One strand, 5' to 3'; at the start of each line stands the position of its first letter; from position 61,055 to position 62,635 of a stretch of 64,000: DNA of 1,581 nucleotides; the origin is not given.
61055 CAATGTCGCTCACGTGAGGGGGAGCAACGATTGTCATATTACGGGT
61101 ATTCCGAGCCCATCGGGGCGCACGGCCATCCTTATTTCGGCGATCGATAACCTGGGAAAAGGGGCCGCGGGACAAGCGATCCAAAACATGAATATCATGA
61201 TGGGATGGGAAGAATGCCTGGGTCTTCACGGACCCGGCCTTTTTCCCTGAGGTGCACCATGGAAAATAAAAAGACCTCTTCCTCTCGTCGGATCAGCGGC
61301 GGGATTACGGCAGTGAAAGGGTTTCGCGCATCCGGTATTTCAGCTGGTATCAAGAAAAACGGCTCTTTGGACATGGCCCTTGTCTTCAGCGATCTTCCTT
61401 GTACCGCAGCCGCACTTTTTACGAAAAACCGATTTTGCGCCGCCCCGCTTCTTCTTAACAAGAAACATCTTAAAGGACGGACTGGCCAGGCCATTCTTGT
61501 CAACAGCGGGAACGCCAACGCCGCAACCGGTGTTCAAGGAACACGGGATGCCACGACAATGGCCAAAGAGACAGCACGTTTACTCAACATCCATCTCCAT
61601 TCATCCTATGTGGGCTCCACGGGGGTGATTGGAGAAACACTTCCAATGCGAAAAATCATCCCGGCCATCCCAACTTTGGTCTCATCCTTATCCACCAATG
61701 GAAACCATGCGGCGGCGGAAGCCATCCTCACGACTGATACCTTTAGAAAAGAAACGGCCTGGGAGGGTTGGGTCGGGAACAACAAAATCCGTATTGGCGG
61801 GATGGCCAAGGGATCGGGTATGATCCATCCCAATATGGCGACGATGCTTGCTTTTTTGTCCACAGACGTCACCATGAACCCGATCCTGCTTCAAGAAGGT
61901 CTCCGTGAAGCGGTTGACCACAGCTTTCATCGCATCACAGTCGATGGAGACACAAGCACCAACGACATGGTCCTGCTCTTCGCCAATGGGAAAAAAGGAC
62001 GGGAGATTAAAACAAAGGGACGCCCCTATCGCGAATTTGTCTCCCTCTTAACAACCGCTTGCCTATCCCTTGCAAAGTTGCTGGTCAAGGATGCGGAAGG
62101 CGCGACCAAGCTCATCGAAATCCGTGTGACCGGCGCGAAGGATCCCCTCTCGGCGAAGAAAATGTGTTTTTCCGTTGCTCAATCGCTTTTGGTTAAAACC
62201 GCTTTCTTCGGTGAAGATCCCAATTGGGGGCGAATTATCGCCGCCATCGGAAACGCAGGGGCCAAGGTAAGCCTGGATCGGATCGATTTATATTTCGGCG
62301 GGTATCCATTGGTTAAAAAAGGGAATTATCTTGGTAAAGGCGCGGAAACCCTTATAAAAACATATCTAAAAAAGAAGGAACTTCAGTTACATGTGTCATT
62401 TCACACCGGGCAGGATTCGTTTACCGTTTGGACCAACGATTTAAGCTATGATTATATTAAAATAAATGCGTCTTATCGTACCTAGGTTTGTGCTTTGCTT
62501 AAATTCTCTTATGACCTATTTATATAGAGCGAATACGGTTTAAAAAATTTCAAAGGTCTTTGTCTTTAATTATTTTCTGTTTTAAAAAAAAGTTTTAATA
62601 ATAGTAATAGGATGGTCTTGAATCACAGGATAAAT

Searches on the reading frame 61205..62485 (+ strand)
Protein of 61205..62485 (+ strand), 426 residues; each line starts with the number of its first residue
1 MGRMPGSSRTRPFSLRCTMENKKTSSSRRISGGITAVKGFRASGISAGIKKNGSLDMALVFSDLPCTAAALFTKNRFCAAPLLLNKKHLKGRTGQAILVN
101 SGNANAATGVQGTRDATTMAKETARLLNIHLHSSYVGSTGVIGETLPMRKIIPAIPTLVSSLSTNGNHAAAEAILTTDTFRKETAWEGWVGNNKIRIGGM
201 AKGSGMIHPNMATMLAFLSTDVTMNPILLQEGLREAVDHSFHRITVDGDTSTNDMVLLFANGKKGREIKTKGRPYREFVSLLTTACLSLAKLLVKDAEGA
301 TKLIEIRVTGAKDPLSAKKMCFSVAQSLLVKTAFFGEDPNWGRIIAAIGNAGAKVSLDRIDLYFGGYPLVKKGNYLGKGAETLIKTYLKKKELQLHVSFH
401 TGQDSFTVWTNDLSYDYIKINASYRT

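Call 50: search_protein_families(library=pfam, proteins=[window:61205-62485:+], max_evalue=0.0001)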
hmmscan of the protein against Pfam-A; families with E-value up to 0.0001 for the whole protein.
window:61205-62485:+ (426 aa): 1 family
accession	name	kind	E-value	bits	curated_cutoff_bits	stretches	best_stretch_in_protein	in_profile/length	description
PF01960.23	ArgJ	-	9.5e-144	479.2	32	1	41-426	1-377/377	ArgJ family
